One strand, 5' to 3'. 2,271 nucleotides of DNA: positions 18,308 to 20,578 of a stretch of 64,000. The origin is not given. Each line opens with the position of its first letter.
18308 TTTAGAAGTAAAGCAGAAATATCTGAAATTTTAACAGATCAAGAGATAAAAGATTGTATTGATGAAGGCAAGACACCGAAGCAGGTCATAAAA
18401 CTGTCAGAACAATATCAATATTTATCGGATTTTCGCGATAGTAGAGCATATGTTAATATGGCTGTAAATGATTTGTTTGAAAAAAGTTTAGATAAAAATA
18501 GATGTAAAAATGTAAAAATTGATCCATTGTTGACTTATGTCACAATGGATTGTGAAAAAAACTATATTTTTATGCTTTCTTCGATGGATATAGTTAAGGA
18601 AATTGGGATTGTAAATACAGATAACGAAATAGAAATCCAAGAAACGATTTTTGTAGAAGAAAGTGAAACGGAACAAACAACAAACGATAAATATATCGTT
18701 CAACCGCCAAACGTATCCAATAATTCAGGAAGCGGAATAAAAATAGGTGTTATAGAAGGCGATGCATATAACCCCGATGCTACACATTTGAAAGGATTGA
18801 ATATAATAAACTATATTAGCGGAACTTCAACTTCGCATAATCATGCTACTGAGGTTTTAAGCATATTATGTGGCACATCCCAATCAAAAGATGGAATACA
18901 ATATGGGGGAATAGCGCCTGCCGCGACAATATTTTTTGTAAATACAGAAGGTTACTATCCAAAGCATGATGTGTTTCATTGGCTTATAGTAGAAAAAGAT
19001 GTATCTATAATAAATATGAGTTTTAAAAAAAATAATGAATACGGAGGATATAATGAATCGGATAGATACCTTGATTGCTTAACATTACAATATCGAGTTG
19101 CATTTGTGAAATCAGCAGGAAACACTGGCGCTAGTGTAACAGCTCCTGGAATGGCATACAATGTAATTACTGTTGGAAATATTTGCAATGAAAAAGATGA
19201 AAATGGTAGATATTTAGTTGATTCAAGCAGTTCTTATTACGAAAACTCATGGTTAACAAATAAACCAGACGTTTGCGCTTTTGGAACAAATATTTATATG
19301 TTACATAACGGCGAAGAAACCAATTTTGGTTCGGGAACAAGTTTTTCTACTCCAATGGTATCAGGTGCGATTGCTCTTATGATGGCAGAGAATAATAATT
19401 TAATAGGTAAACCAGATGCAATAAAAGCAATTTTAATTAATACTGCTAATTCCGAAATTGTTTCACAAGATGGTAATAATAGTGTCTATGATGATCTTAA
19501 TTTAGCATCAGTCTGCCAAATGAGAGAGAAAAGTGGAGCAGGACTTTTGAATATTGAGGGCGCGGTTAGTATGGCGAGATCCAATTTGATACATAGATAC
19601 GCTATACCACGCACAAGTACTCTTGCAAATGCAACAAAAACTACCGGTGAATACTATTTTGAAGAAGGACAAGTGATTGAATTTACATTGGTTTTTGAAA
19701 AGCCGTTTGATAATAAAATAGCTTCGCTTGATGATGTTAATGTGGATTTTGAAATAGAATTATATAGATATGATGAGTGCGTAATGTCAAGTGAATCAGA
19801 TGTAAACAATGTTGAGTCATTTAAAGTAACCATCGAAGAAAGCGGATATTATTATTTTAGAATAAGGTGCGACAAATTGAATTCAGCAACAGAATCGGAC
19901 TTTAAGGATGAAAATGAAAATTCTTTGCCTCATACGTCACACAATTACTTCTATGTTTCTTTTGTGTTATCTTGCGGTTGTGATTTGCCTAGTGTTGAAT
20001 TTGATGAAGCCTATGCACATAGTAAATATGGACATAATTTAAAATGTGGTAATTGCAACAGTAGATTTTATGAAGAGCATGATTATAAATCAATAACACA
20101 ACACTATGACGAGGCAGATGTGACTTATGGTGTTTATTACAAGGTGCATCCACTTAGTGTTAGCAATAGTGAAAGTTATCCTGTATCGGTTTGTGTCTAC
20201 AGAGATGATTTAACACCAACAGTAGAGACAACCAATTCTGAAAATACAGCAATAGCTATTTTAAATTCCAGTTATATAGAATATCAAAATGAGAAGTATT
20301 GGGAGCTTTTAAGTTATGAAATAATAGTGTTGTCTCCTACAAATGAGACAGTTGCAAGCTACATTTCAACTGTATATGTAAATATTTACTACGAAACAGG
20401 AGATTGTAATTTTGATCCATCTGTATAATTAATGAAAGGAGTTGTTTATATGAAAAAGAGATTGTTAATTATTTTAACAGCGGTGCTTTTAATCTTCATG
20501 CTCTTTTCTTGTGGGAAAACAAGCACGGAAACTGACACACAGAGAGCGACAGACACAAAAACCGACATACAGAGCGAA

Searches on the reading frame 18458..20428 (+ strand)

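Call 36: search_protein_families(library=pfam, proteins=[window:18458-20428:+])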
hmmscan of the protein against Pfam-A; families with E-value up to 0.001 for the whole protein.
window:18458-20428:+ (656 aa): 1 family
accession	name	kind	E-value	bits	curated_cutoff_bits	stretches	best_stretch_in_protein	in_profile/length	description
PF00082.27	Peptidase_S8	-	2.3e-28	99.8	21.8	1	123-332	50-275/288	Subtilase family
